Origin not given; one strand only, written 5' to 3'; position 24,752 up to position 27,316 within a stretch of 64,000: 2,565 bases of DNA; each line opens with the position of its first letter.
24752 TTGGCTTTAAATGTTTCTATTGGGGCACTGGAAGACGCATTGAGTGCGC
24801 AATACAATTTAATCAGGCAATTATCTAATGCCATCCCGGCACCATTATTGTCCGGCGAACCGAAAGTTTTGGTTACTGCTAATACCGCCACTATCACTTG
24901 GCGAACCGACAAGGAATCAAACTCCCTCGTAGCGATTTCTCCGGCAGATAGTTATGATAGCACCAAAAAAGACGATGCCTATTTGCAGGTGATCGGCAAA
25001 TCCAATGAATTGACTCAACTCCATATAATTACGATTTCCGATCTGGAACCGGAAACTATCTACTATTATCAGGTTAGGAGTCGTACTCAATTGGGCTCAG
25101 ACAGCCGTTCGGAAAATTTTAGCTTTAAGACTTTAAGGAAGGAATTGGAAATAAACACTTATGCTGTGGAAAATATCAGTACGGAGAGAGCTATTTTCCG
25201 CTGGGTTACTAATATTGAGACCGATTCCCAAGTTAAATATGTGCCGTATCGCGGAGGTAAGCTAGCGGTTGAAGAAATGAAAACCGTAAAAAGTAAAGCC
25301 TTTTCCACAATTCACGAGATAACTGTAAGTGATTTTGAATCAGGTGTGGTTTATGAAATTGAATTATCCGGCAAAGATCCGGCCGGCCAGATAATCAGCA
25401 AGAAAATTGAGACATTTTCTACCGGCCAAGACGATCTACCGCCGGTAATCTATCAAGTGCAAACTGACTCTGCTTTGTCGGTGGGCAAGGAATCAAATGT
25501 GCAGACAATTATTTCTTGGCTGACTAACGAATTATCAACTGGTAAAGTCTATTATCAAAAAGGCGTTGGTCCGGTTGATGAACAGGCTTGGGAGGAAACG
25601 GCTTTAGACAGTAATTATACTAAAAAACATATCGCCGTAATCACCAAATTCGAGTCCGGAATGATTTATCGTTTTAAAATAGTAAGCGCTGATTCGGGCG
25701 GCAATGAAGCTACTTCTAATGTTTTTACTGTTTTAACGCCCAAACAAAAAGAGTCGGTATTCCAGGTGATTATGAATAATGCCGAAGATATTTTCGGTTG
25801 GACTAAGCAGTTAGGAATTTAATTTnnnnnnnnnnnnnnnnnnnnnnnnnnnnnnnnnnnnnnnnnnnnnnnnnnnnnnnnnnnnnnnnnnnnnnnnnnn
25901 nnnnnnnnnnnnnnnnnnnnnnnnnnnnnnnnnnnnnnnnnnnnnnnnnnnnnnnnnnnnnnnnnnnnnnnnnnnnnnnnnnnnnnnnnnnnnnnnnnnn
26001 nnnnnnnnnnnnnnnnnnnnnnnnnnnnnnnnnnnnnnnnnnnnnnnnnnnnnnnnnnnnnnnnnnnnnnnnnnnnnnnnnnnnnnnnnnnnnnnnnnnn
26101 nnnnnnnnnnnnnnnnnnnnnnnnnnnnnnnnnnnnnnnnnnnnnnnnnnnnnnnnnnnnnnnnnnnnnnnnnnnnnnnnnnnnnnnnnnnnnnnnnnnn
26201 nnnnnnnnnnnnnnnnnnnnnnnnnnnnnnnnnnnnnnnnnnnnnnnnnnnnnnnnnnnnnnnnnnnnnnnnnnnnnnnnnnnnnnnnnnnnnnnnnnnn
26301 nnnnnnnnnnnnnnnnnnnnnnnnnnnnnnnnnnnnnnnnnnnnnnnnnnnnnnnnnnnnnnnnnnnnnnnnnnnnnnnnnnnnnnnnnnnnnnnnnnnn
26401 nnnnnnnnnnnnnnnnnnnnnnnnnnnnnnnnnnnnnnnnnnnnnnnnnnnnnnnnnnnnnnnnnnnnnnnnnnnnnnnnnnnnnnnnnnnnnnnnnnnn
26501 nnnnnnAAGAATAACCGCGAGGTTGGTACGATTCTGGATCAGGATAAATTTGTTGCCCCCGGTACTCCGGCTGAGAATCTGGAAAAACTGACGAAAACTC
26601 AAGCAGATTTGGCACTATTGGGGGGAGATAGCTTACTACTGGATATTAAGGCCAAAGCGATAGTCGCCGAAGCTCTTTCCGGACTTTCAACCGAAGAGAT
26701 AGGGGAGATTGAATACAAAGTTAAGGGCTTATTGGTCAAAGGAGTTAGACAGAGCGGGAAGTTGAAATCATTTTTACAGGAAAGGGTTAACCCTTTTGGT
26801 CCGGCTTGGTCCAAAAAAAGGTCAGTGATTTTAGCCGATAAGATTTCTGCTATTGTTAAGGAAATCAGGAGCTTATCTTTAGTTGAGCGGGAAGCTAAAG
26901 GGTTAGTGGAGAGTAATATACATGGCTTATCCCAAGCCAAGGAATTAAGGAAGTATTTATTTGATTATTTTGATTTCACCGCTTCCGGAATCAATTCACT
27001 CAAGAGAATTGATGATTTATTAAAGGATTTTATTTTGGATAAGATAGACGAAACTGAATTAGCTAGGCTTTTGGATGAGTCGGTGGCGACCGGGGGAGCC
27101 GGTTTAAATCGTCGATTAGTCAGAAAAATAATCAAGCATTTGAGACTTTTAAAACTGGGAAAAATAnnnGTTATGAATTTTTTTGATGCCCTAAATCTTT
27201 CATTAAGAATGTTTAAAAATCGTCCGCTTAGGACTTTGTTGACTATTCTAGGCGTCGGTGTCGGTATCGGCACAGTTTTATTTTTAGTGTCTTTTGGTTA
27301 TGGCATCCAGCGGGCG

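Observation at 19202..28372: Three-gene operon: 2206-aa LVIVD beta-propeller/Fn3 surface giant translationally coupled to a MacB-type ABC ATPase and FtsX-like permease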

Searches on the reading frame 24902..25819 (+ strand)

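Call 45: search_protein_families(library=pfam, proteins=[window:24902-25819:+], max_evalue=0.1)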
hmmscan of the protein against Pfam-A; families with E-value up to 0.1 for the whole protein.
window:24902-25819:+ (306 aa): 6 families
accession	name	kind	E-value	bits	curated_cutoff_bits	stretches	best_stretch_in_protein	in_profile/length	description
PF16656.11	Pur_ac_phosph_N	-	1.4e-15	58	30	2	3-77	23-93/93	Purple acid Phosphatase, N-terminal domain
PF25059.1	FN3_DSCAM-DSCAML_C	-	4.8e-08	33.7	39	1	26-80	34-82/89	DSCAM/DSCAML C-terminal Fn3-like domain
PF00041.27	fn3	-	1.1e-06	29.2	25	1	39-74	50-82/84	Fibronectin type III domain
PF16765.10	Pim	-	0.048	14.2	24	0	231-260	53-80/91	Pesticin immunity protein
PF09994.14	T6SS_Tle1-like_cat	-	0.052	13.3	27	0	196-237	21-65/287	T6SS, Phospholipase effector Tle1-like, catalytic domain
PF25788.1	Ig_Rha78A_N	-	0.07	13.8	27.4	0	32-77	54-101/105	Rha78A-like, N-terminal immunoglobulin domain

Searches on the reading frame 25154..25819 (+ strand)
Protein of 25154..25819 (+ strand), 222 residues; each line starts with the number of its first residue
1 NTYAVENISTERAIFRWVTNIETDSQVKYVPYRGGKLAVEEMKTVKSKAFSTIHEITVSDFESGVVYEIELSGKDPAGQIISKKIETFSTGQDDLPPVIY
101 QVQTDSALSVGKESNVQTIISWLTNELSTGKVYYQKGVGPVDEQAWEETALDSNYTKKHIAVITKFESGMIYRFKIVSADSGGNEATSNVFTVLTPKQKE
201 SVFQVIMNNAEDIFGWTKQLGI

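Call 25: find_homologous_proteins(query=window:25154-25819:+, max_evalue=0.00001)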
Query window:25154-25819:+ (222 aa): 15 proteins with E <= 0.00001 among 104 candidates.
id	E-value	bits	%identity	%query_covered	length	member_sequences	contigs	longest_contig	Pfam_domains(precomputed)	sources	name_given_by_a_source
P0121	5.4e-89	315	62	99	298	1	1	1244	PF25059.2,PF19743.6,PF00041.28,PF16656.12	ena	-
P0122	8.0e-87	308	61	99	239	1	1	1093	PF16656.12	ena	-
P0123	1.5e-86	307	63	96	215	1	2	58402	PF16656.12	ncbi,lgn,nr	ncbi:MAG: hypothetical protein PHO56_03220 [Patescibacteria group bacterium]|nr:hypothetical protein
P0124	3.1e-86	306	62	96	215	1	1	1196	PF16656.12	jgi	jgi:hypothetical protein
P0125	1.6e-78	281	58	98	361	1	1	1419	PF00041.28,PF16656.12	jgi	jgi:hypothetical protein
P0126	8.0e-74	266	57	98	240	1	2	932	PF16656.12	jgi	-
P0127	1.0e-70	256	53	96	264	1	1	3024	PF25059.2,PF00041.28,PF16656.12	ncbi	ncbi:MAG: hypothetical protein V1698_01710 [bacterium]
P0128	3.0e-70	254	54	98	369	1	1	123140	PF13750.13,PF00041.28,PF16656.12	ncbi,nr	ncbi:hypothetical protein HGA34_04425, partial [Candidatus Falkowbacteria bacterium]|nr:hypothetical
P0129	6.3e-68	246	51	100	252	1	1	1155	PF25059.2,PF00041.28,PF16656.12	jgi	jgi:hypothetical protein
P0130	2.4e-67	245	50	100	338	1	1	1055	PF25059.2,PF00041.28,PF16656.12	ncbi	ncbi:MAG: fibronectin type III domain-containing protein, partial [Patescibacteria group bacterium]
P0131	1.9e-65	238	60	82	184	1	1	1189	PF16656.12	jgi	jgi:hypothetical protein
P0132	1.9e-64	235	57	90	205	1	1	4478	PF16656.12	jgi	jgi:hypothetical protein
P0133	6.2e-52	194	54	76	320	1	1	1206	-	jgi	-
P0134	1.3e-43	167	50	73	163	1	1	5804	PF16656.12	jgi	jgi:hypothetical protein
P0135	1.3e-40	157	54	63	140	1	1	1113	-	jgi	jgi:hypothetical protein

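Call 26: find_encoding_contigs(protein=P0128, flank=10000, max_places=1)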
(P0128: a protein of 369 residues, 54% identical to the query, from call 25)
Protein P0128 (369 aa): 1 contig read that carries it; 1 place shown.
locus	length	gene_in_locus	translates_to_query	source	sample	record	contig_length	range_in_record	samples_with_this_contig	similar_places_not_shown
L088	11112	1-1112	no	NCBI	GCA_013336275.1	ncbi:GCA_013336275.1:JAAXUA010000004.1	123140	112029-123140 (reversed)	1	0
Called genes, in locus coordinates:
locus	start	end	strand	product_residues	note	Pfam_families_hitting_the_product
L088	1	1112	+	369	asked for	PF00041:fn3 (faint), PF16656:Pur_ac_phosph_N, PF13750:Big_3_3 (faint)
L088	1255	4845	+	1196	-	PF02811:PHP, PF07733:DNA_pol3_alpha, PF17657:DNA_pol3_finger, PF14579:HHH_6, PF01336:tRNA_anti-codon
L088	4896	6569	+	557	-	-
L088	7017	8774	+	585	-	PF07973:tRNA_SAD, PF00587:tRNA-synt_2b, PF03129:HGTP_anticodon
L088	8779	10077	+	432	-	PF00919:UPF0004, PF04055:Radical_SAM, PF01938:TRAM (weak)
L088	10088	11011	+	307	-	PF01745:IPT (weak), PF01715:IPPT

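Call 27: find_encoding_contigs(protein=P0134, flank=10000, max_places=1)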
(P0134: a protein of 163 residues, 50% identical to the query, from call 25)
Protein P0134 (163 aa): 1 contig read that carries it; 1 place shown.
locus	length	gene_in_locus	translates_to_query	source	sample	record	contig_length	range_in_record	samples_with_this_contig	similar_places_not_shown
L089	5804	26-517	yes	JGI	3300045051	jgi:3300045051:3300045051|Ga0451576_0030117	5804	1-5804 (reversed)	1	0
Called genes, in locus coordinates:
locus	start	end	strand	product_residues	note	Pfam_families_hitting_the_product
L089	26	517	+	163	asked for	PF16656:Pur_ac_phosph_N (faint)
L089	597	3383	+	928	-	PF02739:5_3_exonuc_N, PF01367:5_3_exonuc, PF01612:DNA_pol_A_exo1, PF22619:DNA_polI_exo1, PF00476:DNA_pol_A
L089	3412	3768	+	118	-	PF00719:Pyrophosphatase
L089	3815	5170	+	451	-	PF21799:MurD-like_N, PF08245:Mur_ligase_M, PF02875:Mur_ligase_C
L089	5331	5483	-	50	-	PF21344:Zn_ribbon_LysW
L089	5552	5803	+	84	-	?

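Call 28: find_encoding_contigs(protein=P0132, flank=10000, max_places=1)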
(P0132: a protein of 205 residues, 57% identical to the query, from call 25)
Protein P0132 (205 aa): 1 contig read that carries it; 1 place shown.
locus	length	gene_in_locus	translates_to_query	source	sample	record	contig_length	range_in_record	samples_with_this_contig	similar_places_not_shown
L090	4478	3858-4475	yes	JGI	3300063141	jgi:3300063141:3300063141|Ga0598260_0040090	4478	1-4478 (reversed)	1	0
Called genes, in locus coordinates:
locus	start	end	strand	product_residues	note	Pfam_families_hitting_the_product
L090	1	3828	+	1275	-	?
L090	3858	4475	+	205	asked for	PF16656:Pur_ac_phosph_N (faint)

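Call 29: find_encoding_contigs(protein=P0127, flank=10000, max_places=1)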
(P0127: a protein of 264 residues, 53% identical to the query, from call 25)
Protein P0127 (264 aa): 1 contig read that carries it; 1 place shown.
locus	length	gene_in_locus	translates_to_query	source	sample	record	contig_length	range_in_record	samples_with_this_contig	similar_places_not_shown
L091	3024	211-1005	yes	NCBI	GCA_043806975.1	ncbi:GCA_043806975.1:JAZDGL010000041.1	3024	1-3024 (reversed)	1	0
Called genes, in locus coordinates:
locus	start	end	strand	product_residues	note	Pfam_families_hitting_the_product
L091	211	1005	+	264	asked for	PF00041:fn3 (faint), PF16656:Pur_ac_phosph_N (faint), PF25059:FN3_DSCAM-DSCAML_C (faint)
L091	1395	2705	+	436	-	PF00091:Tubulin, PF12327:FtsZ_C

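Call 33: find_related_loci(query=A2, collection=metagenome_contigs, flank=10000)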
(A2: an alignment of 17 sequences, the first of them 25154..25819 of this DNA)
Query A2 (222 aa) in metagenome_contigs; peptide patterns used: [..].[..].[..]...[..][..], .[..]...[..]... (x = any residue, [..] = any of these).
550 stretches matched a pattern; 347 encode a relative of the query (tblastn E <= 1e-3); the best 80 are kept; 80 distinct loci.
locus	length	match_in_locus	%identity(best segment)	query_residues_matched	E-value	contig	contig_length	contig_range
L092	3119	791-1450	67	1-221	4e-102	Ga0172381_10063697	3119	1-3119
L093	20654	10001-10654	66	3-220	8e-100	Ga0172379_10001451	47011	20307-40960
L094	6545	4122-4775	67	3-221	2e-99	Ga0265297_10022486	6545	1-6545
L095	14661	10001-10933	66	2-220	7e-97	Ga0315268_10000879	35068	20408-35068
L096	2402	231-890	64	1-220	5e-97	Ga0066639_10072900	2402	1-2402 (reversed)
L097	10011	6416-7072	63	3-221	2e-93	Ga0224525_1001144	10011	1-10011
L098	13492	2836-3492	58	2-220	2e-86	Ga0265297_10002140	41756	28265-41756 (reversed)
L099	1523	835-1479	59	2-216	2e-90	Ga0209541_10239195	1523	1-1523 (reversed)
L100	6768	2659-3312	59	3-221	3e-84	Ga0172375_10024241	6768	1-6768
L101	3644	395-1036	58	3-216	6e-84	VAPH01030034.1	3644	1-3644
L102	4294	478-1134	55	2-220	9e-83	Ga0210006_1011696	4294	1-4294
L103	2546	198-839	55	3-216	4e-83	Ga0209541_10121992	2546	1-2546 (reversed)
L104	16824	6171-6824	55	3-220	5e-81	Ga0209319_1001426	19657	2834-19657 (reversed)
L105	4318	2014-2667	55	3-220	9e-81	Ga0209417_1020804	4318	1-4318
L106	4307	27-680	56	3-220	3e-80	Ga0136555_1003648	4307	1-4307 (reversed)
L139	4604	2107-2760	46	3-220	3e-68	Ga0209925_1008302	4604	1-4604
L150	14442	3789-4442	47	3-220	3e-64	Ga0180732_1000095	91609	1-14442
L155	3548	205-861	46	2-220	5e-62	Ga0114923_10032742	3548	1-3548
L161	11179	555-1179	55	3-220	4e-66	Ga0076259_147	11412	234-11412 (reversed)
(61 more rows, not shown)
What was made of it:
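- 25154..25819 (+): Most conserved C-terminal module, residues 1985-2206. It consists of two Fn3-like domains and the tail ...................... 347 relatives in metagenome contigs (call 33).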

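Call 73: search_protein_families(library=pfam, proteins=[L155:943-3399:+, L150:4535-9034:+, L161:1583-4048:+, L139:2875-4476:+], max_evalue=0.001)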
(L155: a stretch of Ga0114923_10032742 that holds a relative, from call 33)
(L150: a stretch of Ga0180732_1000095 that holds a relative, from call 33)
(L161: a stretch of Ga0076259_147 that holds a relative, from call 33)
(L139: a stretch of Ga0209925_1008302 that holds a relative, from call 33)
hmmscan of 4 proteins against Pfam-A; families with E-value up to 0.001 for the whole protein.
L155:943-3399:+ (818 aa): 0 families

L150:4535-9034:+ (1500 aa): 1 family
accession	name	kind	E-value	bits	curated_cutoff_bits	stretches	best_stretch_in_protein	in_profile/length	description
PF05357.18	Phage_Coat_A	-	0.0004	20.5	20.8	0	429-448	8-27/63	Phage Coat Protein A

L161:1583-4048:+ (821 aa): 2 families
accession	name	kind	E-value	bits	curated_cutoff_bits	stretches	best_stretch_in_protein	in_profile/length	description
PF12810.13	ALK_LTK_GRD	-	2.2e-15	57.8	24.5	1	246-450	12-223/243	ALK/LTK, Glycine-rich domain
PF21722.4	Gly_rich_2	-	4.6e-08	33.8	24.3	1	229-443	2-218/226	Glycine-rich domain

L139:2875-4476:+ (533 aa): 1 family
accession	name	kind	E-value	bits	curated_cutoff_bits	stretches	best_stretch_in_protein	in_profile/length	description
PF09603.15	Fib_succ_major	-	5.9e-18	66.2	33.9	1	299-452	1-123/187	Fibrobacter succinogenes major domain (Fib_succ_major)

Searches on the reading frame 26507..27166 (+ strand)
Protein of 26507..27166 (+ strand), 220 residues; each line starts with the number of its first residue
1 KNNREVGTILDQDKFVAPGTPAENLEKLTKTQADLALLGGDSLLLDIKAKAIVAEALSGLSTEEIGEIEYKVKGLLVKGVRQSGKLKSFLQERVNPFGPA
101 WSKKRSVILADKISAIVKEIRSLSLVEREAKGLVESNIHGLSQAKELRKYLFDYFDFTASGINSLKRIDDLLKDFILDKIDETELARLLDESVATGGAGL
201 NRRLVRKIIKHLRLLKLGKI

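Call 60: predict_structure(alignment_id=A3)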
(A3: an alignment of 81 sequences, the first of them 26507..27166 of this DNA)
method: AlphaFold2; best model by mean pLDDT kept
length: 220 residues; sequences in the alignment: 81
mean_pLDDT: 75.8   pTM: 0.47
mean pLDDT of the five models: 75.8, 74.9, 72.7, 72.6, 72.1
residues with pLDDT >= 90: 72; 70-90: 78; 50-70: 40; < 50: 30
segments of 3 or more residues with pLDDT < 50: 1-20, 32-40
pLDDT, mean of each block of 10 residues (from residue 1): 36 39 52 47 69 69 77 77 79 63 81 81 75 69 92 96 97 95 98 97 98 84
secondary structure, 60 per line:
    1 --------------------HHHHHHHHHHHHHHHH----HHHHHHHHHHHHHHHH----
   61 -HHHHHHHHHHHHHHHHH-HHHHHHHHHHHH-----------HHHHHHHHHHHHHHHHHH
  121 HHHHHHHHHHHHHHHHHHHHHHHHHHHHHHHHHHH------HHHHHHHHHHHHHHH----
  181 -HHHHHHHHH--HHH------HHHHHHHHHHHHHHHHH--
elements in order: H21-36 H41-56 H62-78 H80-91 H103-155 H162-176 H182-190 H202-218

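Call 65: fold_search(model_id=the predicted structure, library=pdb)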
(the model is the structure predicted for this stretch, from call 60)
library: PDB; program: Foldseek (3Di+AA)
matches with E <= 10: 168; with E <= 0.001: 0
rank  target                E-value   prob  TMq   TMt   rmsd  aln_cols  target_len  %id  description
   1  3mzv_A                1.8e-01  0.16  0.19  0.14  22.7       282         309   13  Crystal structure of a decaprenyl diphosphate synthase from Rhodobacter capsulatus (released 2010-06-09)
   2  5ze6_B                1.9e-01  0.20  0.19  0.15  23.6       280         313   12  CRYSTAL STRUCTURE OF OCTAPRENYL PYROPHOSPHATE SYNTHASE FROM ESCHERICHIA COLI WITH BPH-981 (released 2019-02-27)
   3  5ze6_D                5.4e-01  0.13  0.18  0.14  23.5       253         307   12  CRYSTAL STRUCTURE OF OCTAPRENYL PYROPHOSPHATE SYNTHASE FROM ESCHERICHIA COLI WITH BPH-981 (released 2019-02-27)
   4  5ze6_C                6.4e-01  0.11  0.17  0.13  23.0       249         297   12  CRYSTAL STRUCTURE OF OCTAPRENYL PYROPHOSPHATE SYNTHASE FROM ESCHERICHIA COLI WITH BPH-981 (released 2019-02-27)
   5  5jrw_D                7.8e-01  0.14  0.18  0.13  14.6       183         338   11  Crystal structure of Thermotoga maritima mutant D89R/D253R (released 2017-01-25)
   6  5hn7_A                8.3e-01  0.06  0.14  0.10  22.9       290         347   12  Crystal structure of Plasmodium vivax geranylgeranylpyrophosphate synthase complexed with BPH-1158 (released 2016-09-07)
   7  5hn8_A                1.1e+00  0.09  0.19  0.14  23.2       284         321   10  Crystal structure of Plasmodium vivax geranylgeranylpyrophosphate synthase complexed with BPH-1182 (released 2016-09-07)
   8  5jrw_C                1.2e+00  0.12  0.19  0.14  14.0       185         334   11  Crystal structure of Thermotoga maritima mutant D89R/D253R (released 2017-01-25)
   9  8vt9_A                1.3e+00  0.16  0.25  0.16  12.3       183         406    9  WT SthK in the presence of PIP2 and cAMP (released 2024-09-25)
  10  4lob                  1.3e+00  0.06  0.16  0.12  22.4       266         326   11  Crystal structure of polyprenyl diphosphate synthase A1S_2732 (Target EFI-509223) from Acinetobacter baumannii (released 2013-07-24)
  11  7lb1                  1.4e+00  0.15  0.23  0.21  21.4       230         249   10  Crystal structure of the tandem bromodomain (BD1, BD2) of human TAF1 bound to ZS1-585 (released 2021-07-14)
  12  1yv5                  1.5e+00  0.06  0.17  0.12  22.2       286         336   10  Human farnesyl diphosphate synthase complexed with Mg and risedronate (released 2005-03-01)
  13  8ga8_A                1.5e+00  0.06  0.15  0.09  22.2       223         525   12  Structure of the yeast (HDAC) Rpd3L complex (released 2023-07-12)
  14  5jrw_A                1.6e+00  0.08  0.16  0.12  14.3       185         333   11  Crystal structure of Thermotoga maritima mutant D89R/D253R (released 2017-01-25)
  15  6b04_A                1.7e+00  0.03  0.13  0.10  23.5       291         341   12  Crystal structure of CfFPPS2, a lepidopteran type-II farnesyl diphosphate synthase, complexed with [2-(1-methylpyridin (released 2017-12-13)
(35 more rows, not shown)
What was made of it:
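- Tried and rejected: Foldseek against the PDB gave nothing significant (best E 0.18, TM below 0.25; call 65).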

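Call 66: search_protein_representatives(protein=window:26507-27166:+)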
Query: 220 residues. Proteins with E-value up to 0.001 (for the whole library): 58; up to 1e-10: 17; up to 1e-30: 1. The best 58 are listed.
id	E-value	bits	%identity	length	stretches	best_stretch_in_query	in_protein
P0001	5.1e-129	444.6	100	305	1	1-220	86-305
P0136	6.8e-22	94.8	35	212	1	22-219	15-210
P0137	1.3e-21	93.9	34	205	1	21-219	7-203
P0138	3.2e-21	92.7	34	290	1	24-219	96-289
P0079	3.7e-19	85.9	36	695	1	22-219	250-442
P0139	3.0e-18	82.9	35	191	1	42-219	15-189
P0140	3.1e-17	79.6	33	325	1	21-215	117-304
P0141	6.6e-17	78.6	32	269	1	30-220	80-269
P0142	7.0e-17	78.5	35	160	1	63-219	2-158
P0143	1.8e-16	77.1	34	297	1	22-219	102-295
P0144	2.8e-16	76.5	30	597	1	14-219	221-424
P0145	1.1e-15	74.6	32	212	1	23-219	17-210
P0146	7.1e-15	71.9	33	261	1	20-219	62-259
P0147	8.0e-14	68.5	38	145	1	83-219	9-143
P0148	1.4e-13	67.7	32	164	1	58-219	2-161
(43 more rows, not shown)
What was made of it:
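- Tried and rejected: Single-sequence search of 1.84 billion representatives with the tail (call 66).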
